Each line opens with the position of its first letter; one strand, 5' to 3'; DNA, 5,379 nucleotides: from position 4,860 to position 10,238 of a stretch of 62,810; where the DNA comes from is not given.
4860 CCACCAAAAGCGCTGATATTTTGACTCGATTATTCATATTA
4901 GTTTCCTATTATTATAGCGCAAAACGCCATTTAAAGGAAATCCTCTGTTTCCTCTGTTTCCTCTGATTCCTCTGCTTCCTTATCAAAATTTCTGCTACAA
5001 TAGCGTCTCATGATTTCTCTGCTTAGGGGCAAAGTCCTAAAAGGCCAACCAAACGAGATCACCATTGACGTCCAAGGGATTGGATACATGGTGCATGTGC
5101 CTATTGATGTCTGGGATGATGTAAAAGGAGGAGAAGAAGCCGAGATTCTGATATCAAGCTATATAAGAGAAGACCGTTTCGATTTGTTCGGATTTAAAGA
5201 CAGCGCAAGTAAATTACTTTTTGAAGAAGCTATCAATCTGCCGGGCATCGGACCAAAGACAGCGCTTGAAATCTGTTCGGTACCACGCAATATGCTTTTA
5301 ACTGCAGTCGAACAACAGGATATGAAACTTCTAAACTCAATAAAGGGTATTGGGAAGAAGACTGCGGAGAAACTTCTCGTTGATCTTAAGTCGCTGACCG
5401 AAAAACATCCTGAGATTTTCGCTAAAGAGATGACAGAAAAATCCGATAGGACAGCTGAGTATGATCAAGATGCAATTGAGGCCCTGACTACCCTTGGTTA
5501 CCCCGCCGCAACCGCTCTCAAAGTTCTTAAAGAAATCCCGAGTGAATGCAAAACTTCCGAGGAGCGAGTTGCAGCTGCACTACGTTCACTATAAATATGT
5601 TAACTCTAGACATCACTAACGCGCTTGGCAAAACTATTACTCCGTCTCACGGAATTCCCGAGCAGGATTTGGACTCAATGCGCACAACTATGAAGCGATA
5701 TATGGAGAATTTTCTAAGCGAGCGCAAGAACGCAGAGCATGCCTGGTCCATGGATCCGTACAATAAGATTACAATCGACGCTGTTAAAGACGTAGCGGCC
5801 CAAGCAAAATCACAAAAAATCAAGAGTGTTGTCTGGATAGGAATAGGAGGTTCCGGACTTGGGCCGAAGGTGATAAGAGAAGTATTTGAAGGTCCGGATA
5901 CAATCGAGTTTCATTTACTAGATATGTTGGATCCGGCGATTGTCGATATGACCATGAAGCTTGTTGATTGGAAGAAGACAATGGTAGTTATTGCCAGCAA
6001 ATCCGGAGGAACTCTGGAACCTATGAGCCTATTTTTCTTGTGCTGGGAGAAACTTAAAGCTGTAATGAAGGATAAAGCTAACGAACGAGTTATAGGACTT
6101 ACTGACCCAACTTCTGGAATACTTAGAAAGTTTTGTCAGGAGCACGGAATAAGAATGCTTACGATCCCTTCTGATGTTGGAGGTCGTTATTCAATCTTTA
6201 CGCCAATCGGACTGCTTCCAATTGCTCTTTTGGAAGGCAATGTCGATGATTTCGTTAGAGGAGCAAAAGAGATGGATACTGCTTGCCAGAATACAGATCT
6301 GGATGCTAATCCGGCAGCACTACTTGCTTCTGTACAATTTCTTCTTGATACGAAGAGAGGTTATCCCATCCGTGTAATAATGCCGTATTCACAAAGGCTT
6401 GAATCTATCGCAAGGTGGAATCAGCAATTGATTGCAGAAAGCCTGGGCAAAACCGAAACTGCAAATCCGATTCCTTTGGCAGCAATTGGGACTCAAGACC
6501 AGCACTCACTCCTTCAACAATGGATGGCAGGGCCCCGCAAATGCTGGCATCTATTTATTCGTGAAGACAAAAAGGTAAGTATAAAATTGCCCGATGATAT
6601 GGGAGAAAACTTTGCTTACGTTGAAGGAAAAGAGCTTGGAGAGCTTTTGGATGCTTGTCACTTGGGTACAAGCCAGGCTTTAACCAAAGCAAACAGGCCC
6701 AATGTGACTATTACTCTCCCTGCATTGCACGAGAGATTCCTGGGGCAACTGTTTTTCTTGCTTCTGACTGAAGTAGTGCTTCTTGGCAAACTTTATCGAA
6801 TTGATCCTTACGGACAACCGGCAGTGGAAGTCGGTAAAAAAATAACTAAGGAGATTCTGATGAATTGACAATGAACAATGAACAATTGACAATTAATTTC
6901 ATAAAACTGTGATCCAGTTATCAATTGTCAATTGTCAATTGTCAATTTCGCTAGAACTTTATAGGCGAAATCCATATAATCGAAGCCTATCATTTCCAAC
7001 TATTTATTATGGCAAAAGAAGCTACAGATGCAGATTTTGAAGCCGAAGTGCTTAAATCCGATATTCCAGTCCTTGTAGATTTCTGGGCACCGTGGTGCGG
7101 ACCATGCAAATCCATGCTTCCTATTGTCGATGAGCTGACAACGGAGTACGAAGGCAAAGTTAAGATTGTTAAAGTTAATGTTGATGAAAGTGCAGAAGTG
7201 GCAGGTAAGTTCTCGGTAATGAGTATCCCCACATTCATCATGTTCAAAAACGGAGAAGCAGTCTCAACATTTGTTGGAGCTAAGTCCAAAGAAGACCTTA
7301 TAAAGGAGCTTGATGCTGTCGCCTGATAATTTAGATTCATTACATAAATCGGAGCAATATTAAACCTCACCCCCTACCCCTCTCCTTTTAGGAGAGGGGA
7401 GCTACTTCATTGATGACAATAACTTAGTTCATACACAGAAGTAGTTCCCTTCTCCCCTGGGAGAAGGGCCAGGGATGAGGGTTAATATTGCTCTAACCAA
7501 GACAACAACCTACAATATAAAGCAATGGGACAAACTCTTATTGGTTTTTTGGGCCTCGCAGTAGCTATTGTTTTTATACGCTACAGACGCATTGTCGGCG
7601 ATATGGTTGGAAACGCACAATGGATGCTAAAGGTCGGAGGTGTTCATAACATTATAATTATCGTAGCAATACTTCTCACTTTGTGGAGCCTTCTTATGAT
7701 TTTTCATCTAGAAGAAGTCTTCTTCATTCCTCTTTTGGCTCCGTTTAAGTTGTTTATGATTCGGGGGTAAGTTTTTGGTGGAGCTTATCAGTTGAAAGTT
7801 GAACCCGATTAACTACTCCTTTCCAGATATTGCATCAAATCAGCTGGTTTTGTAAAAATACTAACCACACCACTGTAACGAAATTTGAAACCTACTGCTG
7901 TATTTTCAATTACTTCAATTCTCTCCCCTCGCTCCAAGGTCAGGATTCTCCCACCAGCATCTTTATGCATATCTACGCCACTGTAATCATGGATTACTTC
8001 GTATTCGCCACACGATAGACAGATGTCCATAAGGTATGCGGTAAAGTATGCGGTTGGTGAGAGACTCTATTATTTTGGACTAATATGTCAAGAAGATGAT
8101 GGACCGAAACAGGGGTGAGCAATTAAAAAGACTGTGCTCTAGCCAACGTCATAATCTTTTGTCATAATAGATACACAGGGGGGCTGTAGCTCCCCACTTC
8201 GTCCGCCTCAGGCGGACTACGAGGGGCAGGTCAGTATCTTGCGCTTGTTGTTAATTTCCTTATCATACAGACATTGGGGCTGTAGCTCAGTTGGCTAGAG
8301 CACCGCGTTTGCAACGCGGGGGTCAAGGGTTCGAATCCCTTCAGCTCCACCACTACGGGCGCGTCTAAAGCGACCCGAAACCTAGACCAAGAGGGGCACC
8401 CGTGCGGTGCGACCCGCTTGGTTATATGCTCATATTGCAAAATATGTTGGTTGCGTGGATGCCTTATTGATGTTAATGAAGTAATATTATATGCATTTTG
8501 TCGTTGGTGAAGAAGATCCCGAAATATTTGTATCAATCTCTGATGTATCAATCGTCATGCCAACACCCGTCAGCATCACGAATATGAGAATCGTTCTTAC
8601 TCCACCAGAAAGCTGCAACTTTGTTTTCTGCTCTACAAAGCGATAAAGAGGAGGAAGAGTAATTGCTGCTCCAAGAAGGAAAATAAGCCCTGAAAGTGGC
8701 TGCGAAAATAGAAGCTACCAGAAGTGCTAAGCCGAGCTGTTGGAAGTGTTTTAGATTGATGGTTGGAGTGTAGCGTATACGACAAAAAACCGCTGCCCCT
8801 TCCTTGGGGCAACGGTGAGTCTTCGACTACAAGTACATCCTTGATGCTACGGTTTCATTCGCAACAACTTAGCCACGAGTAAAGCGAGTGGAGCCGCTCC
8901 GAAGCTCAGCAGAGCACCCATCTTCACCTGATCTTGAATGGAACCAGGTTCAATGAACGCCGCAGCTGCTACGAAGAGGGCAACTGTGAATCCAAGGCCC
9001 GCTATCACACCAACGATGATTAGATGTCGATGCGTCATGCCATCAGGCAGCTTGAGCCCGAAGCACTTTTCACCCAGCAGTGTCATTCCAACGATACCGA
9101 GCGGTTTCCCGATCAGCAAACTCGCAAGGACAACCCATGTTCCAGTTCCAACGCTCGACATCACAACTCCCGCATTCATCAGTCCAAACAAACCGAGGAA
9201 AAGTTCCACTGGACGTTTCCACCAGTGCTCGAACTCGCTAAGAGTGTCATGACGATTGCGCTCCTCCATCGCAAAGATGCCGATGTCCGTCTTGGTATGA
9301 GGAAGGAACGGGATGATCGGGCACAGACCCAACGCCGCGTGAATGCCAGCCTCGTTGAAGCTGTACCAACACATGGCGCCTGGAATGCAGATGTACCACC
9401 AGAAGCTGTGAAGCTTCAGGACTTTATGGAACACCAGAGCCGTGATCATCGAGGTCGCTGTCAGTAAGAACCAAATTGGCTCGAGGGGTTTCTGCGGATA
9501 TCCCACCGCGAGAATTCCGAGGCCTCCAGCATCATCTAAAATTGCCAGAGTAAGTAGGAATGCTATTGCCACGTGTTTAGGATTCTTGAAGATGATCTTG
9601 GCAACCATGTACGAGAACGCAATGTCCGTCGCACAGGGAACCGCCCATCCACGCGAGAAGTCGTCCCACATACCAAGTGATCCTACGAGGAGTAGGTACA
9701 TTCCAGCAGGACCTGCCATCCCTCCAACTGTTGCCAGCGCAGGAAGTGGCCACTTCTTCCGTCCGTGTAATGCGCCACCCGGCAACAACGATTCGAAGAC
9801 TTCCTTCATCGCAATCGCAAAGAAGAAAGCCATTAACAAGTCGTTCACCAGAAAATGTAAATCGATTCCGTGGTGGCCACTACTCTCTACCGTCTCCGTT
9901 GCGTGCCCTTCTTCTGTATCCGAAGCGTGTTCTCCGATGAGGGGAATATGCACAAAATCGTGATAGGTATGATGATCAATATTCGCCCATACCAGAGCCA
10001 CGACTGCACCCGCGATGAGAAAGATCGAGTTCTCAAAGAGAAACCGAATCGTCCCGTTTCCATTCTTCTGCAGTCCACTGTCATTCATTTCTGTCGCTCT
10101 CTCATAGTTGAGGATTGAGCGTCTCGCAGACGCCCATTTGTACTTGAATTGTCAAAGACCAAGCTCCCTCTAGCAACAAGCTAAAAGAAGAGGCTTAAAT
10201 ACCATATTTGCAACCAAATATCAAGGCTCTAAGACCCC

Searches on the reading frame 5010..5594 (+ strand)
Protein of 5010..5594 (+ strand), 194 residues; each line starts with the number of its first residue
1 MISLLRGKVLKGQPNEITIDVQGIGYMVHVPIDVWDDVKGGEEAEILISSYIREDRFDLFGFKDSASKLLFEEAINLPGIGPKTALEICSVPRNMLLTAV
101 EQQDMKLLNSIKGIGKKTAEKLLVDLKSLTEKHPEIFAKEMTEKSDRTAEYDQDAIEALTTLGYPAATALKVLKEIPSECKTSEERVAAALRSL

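Call 31: search_protein_families(library=pfam, proteins=[window:5010-5594:+], max_evalue=0.00001)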
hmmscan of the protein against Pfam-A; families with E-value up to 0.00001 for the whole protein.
window:5010-5594:+ (194 aa): 3 families
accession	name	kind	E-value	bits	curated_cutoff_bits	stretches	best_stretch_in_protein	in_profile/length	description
PF01330.27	RuvA_N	-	6.7e-16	58.6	23.6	1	1-61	1-61/61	RuvA N terminal domain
PF14520.12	HHH_5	-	6e-11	43.1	27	1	71-127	1-56/57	Helix-hairpin-helix domain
PF00633.29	HHH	-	2.6e-08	33.7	24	0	104-123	9-28/30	Helix-hairpin-helix motif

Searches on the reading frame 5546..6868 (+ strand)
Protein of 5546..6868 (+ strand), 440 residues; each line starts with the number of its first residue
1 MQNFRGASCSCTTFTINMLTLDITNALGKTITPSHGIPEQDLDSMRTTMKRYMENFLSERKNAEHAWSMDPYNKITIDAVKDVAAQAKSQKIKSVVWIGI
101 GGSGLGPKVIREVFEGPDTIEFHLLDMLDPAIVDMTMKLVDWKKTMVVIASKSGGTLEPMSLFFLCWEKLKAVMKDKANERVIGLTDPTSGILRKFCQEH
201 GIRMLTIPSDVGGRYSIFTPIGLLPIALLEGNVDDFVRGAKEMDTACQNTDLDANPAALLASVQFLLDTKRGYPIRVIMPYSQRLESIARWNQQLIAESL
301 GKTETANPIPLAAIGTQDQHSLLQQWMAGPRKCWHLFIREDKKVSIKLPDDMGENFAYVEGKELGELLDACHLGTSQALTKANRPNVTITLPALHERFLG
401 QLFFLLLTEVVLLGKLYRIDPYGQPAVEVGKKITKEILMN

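Call 31: search_protein_families(library=pfam, proteins=[window:5546-6868:+], max_evalue=0.00001)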
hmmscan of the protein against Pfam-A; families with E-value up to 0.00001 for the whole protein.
window:5546-6868:+ (440 aa): 1 family
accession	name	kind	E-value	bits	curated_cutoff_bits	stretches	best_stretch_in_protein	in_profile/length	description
PF00342.24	PGI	-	6.3e-38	131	22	1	89-438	93-466/486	Phosphoglucose isomerase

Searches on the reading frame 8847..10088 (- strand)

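Call 31: search_protein_families(library=pfam, proteins=[window:8847-10088:-], max_evalue=0.00001)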
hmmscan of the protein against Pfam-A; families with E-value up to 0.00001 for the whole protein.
window:8847-10088:- (413 aa): 1 family
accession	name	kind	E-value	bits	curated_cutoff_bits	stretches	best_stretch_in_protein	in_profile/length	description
PF06965.17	Na_H_antiport_1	-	4.2e-63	213.9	23.5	1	20-399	10-366/374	Na+/H+ antiporter 1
